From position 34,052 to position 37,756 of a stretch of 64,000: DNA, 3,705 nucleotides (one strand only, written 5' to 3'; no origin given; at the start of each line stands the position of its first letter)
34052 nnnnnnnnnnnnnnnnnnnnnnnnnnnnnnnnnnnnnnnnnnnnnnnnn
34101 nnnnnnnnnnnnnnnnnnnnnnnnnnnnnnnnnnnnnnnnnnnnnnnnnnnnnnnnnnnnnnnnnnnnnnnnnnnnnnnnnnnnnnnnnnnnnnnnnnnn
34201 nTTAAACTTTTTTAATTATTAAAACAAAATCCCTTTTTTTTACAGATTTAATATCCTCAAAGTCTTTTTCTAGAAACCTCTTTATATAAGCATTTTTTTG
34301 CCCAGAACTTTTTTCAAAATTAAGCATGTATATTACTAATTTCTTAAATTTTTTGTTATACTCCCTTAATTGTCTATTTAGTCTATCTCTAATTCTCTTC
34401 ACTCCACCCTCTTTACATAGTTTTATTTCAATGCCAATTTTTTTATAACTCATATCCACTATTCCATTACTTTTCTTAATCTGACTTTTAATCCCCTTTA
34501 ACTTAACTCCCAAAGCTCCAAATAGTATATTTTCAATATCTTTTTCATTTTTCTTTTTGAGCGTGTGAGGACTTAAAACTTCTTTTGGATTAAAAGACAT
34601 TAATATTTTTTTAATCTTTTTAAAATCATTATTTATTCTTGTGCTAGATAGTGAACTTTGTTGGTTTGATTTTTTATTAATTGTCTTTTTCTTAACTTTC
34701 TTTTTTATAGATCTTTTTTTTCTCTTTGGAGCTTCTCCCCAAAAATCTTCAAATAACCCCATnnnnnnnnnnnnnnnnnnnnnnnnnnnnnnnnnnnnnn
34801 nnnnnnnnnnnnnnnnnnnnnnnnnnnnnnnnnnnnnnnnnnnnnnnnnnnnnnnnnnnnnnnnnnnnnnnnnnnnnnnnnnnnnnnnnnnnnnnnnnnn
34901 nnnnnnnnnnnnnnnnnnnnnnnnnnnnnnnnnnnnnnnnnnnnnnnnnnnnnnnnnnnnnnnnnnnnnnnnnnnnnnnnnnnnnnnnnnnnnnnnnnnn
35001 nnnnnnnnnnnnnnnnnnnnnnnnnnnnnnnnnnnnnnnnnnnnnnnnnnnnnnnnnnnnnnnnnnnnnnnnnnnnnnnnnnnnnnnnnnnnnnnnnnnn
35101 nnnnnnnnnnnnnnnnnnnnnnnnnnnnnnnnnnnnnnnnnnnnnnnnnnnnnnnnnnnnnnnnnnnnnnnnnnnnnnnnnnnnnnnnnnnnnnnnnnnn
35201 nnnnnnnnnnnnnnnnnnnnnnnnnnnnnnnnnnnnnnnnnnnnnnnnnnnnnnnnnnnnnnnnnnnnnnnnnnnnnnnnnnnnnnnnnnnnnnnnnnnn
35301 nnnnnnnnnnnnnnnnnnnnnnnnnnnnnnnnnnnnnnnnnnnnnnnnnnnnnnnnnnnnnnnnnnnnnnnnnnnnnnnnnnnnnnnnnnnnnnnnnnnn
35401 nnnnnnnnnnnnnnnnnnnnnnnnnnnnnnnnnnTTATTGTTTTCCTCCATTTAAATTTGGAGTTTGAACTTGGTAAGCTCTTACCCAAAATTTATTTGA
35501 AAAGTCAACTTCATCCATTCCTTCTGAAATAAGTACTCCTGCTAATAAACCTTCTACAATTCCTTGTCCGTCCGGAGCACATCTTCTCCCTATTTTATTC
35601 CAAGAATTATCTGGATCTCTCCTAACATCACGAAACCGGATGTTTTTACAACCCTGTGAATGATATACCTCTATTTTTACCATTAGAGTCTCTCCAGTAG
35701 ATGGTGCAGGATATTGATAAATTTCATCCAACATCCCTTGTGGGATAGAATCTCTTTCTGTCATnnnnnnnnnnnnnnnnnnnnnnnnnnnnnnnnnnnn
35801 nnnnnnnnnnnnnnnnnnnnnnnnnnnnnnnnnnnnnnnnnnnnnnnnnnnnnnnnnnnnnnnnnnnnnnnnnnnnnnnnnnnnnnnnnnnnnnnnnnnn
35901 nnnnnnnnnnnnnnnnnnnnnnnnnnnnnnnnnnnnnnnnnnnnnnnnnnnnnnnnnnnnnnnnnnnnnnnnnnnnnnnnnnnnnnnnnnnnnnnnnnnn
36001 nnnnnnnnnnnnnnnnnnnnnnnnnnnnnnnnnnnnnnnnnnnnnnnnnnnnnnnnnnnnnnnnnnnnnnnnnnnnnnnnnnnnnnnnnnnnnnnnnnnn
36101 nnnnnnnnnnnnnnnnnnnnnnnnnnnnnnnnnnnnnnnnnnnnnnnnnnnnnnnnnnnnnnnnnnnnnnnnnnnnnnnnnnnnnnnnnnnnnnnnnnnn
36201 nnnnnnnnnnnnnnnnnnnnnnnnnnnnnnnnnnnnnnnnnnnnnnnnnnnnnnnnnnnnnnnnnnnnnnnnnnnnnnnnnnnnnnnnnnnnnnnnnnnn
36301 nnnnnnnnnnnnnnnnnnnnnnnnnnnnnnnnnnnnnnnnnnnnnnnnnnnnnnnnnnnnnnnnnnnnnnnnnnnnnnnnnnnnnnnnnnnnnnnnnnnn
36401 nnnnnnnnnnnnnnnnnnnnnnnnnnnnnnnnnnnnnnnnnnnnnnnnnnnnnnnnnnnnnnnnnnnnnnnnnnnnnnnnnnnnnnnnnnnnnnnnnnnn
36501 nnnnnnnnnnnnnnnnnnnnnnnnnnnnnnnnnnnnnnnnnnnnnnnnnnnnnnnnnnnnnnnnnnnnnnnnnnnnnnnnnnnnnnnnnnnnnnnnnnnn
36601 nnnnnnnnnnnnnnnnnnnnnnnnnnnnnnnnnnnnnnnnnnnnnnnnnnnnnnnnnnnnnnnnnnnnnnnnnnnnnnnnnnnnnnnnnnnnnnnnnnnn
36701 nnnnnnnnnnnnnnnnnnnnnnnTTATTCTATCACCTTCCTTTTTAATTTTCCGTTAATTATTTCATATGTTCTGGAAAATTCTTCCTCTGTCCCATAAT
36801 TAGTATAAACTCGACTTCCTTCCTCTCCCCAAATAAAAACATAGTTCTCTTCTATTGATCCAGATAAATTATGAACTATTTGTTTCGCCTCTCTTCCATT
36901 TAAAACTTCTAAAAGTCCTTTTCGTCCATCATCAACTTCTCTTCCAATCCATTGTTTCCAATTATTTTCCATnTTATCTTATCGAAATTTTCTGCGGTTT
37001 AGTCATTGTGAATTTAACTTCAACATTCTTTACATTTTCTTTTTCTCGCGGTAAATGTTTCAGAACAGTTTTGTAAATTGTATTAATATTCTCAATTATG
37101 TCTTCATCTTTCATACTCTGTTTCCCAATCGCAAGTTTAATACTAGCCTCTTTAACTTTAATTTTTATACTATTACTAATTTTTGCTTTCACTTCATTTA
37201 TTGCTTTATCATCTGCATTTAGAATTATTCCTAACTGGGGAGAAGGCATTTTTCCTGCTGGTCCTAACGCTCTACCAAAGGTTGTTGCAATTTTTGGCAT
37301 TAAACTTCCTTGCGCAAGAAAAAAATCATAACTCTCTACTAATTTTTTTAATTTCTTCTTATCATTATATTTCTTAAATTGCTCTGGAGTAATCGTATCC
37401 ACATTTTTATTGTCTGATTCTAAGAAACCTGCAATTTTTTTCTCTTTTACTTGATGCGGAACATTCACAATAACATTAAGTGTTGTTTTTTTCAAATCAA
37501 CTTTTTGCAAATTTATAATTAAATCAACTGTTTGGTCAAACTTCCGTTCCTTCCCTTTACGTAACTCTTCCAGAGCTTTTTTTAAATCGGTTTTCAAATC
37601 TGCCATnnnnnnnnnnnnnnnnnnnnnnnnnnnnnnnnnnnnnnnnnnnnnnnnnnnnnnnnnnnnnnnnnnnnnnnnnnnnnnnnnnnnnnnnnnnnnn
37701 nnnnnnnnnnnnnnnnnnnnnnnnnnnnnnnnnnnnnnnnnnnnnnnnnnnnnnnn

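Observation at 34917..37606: The same interleaving in the L1-L10(P0)-L12(P1) stalk operon: three extra ORFs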

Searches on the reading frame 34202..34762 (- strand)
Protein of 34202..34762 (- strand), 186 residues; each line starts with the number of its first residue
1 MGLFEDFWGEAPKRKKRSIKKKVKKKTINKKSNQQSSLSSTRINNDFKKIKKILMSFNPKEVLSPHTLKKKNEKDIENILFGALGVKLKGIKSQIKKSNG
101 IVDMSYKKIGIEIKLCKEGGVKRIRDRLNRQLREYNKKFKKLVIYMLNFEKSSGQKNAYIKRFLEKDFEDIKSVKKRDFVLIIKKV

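Call 4: search_protein_families(library=pfam, proteins=[window:34202-34762:-], max_evalue=1)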
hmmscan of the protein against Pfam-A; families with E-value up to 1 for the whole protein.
window:34202-34762:- (186 aa): 3 families
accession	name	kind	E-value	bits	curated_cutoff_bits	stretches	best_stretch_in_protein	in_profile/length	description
PF15200.11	KRTDAP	-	0.0087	16.3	27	1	33-96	12-74/77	Keratinocyte differentiation-associated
PF05188.22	MutS_II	-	0.021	15.7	25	1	45-76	32-63/133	MutS domain II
PF17603.7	DUF5499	-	0.18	12.9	27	1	122-159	50-87/97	Family of unknown function (DUF5499)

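Call 25: search_protein_families(library=phrogs, max_evalue=1, proteins=[window:34202-34762:-])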
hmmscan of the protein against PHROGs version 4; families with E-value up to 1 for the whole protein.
window:34202-34762:- (186 aa): 0 families

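Call 26: search_protein_families(library=ncbifam, max_evalue=1, proteins=[window:34202-34762:-])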
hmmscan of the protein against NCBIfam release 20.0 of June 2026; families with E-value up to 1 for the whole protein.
window:34202-34762:- (186 aa): 2 families
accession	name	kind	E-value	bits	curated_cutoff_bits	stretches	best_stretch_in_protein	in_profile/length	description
NF047613.1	LIC11625_fam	exception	0.048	13.5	160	1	121-161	56-96/140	LIC11625 family surface-exposed protein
NF000984.0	PRK00103.1-1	equivalog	0.13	12.2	242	1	123-173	11-62/156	23S rRNA (pseudouridine(1915)-N(3))-methyltransferase RlmH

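Call 58: search_protein_families(library=padloc, max_evalue=0.5, proteins=[window:34202-34762:-])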
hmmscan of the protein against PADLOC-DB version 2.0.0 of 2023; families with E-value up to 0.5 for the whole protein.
window:34202-34762:- (186 aa): 0 families

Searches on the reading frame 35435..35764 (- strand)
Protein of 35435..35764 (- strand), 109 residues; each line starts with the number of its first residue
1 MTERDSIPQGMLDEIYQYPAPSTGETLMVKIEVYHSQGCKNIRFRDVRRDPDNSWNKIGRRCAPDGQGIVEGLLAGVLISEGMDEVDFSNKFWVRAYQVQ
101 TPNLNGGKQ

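Call 6: find_encoding_contigs(protein=window:35435-35764:-, flank=10000, max_places=6)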
Protein window:35435-35764:- (109 aa): 24 contigs read that carry it; 1 place shown.
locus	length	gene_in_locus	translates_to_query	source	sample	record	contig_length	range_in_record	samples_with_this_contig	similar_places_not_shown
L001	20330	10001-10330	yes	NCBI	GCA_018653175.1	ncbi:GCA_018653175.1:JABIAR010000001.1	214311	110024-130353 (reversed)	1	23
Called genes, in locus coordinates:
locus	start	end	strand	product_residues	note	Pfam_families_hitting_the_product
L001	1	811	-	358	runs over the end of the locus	PF00091:Tubulin, PF12327:FtsZ_C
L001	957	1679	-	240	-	PF00254:FKBP_C, PF22199:FKBP26_IF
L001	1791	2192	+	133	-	-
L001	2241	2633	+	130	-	PF21485:IF5A-like_N, PF08207:EFP_N (weak)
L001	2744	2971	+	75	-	-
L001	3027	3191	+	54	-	-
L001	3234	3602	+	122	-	-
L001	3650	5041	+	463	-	PF02163:Peptidase_M50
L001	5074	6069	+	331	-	PF04055:Radical_SAM, PF08608:Wyosine_form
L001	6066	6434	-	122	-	-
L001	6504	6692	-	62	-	-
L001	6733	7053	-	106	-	-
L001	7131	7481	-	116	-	-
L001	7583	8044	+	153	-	-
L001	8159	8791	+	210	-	PF00687:Ribosomal_L1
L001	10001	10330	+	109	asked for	-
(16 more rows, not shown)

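Call 10: find_homologous_proteins(query=window:35435-35764:-, max_evalue=0.01)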
Query window:35435-35764:- (109 aa): 1 proteins with E <= 0.01 among 2 candidates.
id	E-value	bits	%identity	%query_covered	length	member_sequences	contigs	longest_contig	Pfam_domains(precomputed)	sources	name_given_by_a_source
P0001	4.4e-69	247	100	100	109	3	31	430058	-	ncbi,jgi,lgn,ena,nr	ncbi:hypothetical protein HN832_02345 [archaeon]|jgi:hypothetical protein|nr:hypothetical protein [a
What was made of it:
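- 35435..35764 (-): o109: 109-aa orphan ORF directly after L10. Its 3' end is copy 2 of the pre-L12 element. Only its own cluster in the word-indexed search (call 10).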

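Call 25: search_protein_families(library=phrogs, max_evalue=1, proteins=[window:35435-35764:-])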
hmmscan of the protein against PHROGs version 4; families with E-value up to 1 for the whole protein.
window:35435-35764:- (109 aa): 0 families

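Call 26: search_protein_families(library=ncbifam, max_evalue=1, proteins=[window:35435-35764:-])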
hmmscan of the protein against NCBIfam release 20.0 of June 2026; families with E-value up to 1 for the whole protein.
window:35435-35764:- (109 aa): 0 families

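Call 27: search_solved_structures(query=window:35435-35764:-, max_evalue=10)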
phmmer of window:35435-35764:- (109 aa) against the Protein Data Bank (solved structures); distinct sequences matched with E-value up to 10: 0.

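Call 29: predict_structure(protein=window:35435-35764:-)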
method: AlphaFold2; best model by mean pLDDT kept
length: 109 residues; sequences in the alignment: 1
mean_pLDDT: 46.1   pTM: 0.37
mean pLDDT of the five models: 46.1, 45.3, 39.9, 38.8, 35.8
residues with pLDDT >= 90: 0; 70-90: 0; 50-70: 38; < 50: 71
segments of 3 or more residues with pLDDT < 50: 1-9, 39-47, 53-92, 100-109
pLDDT, mean of each block of 10 residues (from residue 1): 43 54 57 54 46 46 39 36 38 52 41
secondary structure, 60 per line:
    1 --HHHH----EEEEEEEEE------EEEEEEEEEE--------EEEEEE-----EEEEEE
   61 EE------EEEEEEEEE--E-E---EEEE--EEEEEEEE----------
elements in order: H3-6 E11-19 E26-35 E44-49 E55-62 E69-77 E86-89 E92-99

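Call 30: search_protein_representatives(protein=window:35435-35764:-)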
Query: 109 residues. Proteins with E-value up to 0.001 (for the whole library): 5; up to 1e-10: 1; up to 1e-30: 1. The best 5 are listed.
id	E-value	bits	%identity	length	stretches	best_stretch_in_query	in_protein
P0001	1.4e-69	247.3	100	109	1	1-109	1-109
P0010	6.4e-10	55.2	33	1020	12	51-92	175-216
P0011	1.2e-05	41.5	33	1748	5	32-75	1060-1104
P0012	2.0e-05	40.7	36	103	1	10-101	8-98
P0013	1.4e-04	38.0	44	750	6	15-36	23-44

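Call 32: find_encoding_contigs(protein=P0012, flank=6000, max_places=6)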
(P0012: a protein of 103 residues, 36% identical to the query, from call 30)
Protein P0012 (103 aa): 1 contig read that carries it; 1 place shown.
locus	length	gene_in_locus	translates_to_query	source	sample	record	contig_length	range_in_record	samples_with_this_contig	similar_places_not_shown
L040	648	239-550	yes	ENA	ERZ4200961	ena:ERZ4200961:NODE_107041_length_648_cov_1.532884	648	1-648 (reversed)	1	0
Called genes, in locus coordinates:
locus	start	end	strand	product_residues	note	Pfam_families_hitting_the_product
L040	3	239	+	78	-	?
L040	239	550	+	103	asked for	-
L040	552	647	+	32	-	?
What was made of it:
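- The o109 family is found in two different operons (call 32).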

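Call 37: search_protein_families(library=pfam, max_evalue=0.1, proteins=[P0012, L040:3-239:+])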
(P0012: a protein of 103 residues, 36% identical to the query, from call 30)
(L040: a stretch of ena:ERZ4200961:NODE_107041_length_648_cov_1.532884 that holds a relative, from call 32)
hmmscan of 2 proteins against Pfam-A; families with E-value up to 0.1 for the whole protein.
P0012 (103 aa): 0 families

L040:3-239:+ (78 aa): 1 family
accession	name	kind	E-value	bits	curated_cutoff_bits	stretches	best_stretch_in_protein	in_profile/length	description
PF01409.25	tRNA-synt_2d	-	2.7e-18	66.8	19.8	1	1-71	173-245/246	tRNA synthetases class II core domain (F)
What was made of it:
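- The o109 homologue also lies in a translation operon, pheS|pheT (calls 32, 37).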

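Call 58: search_protein_families(library=padloc, max_evalue=0.5, proteins=[window:35435-35764:-])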
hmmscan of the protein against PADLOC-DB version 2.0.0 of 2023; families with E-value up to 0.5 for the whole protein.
window:35435-35764:- (109 aa): 0 families

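Call 59: find_related_loci(query=A1, collection=viral_contigs, flank=3000)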
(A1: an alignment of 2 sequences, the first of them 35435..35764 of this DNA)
Query A1 (109 aa) in viral_contigs; peptide patterns used: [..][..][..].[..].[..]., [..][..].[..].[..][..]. (x = any residue, [..] = any of these).
74 stretches matched a pattern, but none encodes a relative of the query by tblastn (E <= 1e-3).

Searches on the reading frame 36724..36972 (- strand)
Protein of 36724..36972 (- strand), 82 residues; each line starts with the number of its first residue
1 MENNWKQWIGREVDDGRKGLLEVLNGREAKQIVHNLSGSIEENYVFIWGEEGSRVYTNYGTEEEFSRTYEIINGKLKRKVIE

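Call 4: search_protein_families(library=pfam, proteins=[window:36724-36972:-], max_evalue=1)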
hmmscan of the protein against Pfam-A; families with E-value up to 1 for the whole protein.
window:36724-36972:- (82 aa): 0 families

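Call 11: find_homologous_proteins(query=window:36724-36972:-, max_evalue=0.01)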
Query window:36724-36972:- (82 aa): 1 proteins with E <= 0.01 among 1 candidates.
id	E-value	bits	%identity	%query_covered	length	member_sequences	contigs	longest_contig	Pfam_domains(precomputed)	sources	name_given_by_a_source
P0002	3.7e-47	176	100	100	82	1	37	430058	-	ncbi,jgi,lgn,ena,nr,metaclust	ncbi:hypothetical protein HN832_02355 [archaeon]|jgi:hypothetical protein|nr:hypothetical protein [a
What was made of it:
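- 36724..36972 (-): o82: 82-aa orphan ORF inserted between L1 and L10. Its 3' end carries a GGTGAT Shine-Dalgarno for L10. Only its own cluster was found among 5.8e9 proteins (call 11).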

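Call 25: search_protein_families(library=phrogs, max_evalue=1, proteins=[window:36724-36972:-])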
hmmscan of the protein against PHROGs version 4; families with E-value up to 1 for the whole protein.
window:36724-36972:- (82 aa): 1 family
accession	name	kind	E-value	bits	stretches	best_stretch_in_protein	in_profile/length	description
phrog_20589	-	unknown function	0.19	12.6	1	41-60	3-22/58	-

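Call 26: search_protein_families(library=ncbifam, max_evalue=1, proteins=[window:36724-36972:-])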
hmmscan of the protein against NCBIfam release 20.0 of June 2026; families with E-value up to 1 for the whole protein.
window:36724-36972:- (82 aa): 0 families

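Call 48: predict_structure(protein=window:36724-36972:-)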
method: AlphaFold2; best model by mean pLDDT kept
length: 82 residues; sequences in the alignment: 1
mean_pLDDT: 51.3   pTM: 0.40
mean pLDDT of the five models: 51.3, 46.3, 44.4, 41.2, 40.2
residues with pLDDT >= 90: 0; 70-90: 0; 50-70: 48; < 50: 34
segments of 3 or more residues with pLDDT < 50: 1-19, 35-42, 50-53
pLDDT, mean of each block of 10 residues (from residue 1): 38 44 53 47 52 52 63 60 48
secondary structure, 60 per line:
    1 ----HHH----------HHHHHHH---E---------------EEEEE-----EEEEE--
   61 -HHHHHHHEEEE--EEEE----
elements in order: H18-24 E44-48 E54-58 H62-68 E69-72 E75-78
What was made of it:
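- On Any ribosomal or ribosome-bound protein: Both structure jobs went on monomers, which gave pLDDT 46 and 51 (calls 29, 48).
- AlphaFold confidence is low (calls 29, 48).
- Tried and rejected: Single-sequence AlphaFold2 models of o109 (pLDDT 46) and o82 (pLDDT 51) are too poor, so I did not run fold searches because the matches would be meaningless (calls 29, 48).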

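Call 58: search_protein_families(library=padloc, max_evalue=0.5, proteins=[window:36724-36972:-])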
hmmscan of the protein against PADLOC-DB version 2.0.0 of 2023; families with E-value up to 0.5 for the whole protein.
window:36724-36972:- (82 aa): 0 families

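Call 60: find_related_loci(query=window:36724-36972:-, collection=viral_contigs, flank=3000)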
Query window:36724-36972:- (82 aa) in viral_contigs; peptide patterns used: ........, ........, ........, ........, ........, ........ (x = any residue, [..] = any of these).
13 stretches matched a pattern, but none encodes a relative of the query by tblastn (E <= 1e-3).

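Call 77: search_solved_structures(query=window:36724-36972:-, max_evalue=10)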
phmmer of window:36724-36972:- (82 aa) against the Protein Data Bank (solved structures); distinct sequences matched with E-value up to 10: 8.
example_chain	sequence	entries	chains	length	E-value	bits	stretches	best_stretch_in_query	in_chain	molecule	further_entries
9l0d_A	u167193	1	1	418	0.26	15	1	40-71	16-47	Vacuolar fusion protein MON1 homolog A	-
5z1o_A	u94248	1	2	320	0.32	14.7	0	18-75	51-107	Outer Surface Protein A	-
9lol_B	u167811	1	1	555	0.34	14.6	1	40-71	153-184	Vacuolar fusion protein MON1 homolog A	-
5ys7_A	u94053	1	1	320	0.39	14.4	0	18-75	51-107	Outer Surface Protein A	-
8p0z_A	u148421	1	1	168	0.53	14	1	25-76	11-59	Transferrin receptor protein 1, serum form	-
3cka_A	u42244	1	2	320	0.65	13.7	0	18-75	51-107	Outer surface protein A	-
3ec5_A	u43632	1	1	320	0.69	13.7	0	18-75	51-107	Outer Surface Protein A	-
6y76_A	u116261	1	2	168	0.95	13.2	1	25-76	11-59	Transferrin receptor protein 1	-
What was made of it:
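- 36724..36972 (-): No hit in Pfam, PHROG, NCBIfam, PADLOC or PDB (calls 4, 25, 26, 58, 77).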

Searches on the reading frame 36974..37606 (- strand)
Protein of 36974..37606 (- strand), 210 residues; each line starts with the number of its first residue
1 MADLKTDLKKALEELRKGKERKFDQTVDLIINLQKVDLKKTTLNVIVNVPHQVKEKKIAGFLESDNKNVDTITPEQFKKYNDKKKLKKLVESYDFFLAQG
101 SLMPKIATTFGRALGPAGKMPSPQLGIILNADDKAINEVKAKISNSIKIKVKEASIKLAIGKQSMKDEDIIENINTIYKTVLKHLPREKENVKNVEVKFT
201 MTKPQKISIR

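Call 4: search_protein_families(library=pfam, proteins=[window:36974-37606:-], max_evalue=1)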
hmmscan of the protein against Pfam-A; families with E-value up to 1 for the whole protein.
window:36974-37606:- (210 aa): 3 families
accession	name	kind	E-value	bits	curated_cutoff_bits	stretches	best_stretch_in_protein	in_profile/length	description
PF00687.26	Ribosomal_L1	-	1.9e-31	109.6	32.2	1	15-202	1-197/198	Ribosomal protein L1p/L10e family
PF00428.24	Ribosomal_60s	-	0.025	15.5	28.1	1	53-99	2-48/88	60s Acidic ribosomal protein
PF00091.31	Tubulin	-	0.31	11.7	33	1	127-181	48-103/190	Tubulin/FtsZ family, GTPase domain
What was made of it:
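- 36974..37606 (-): rpl1 (uL1), first gene of the operon. Pfam Ribosomal_L1 E=1.9e-31, covering profile positions 1-197 of 198 (call 4).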
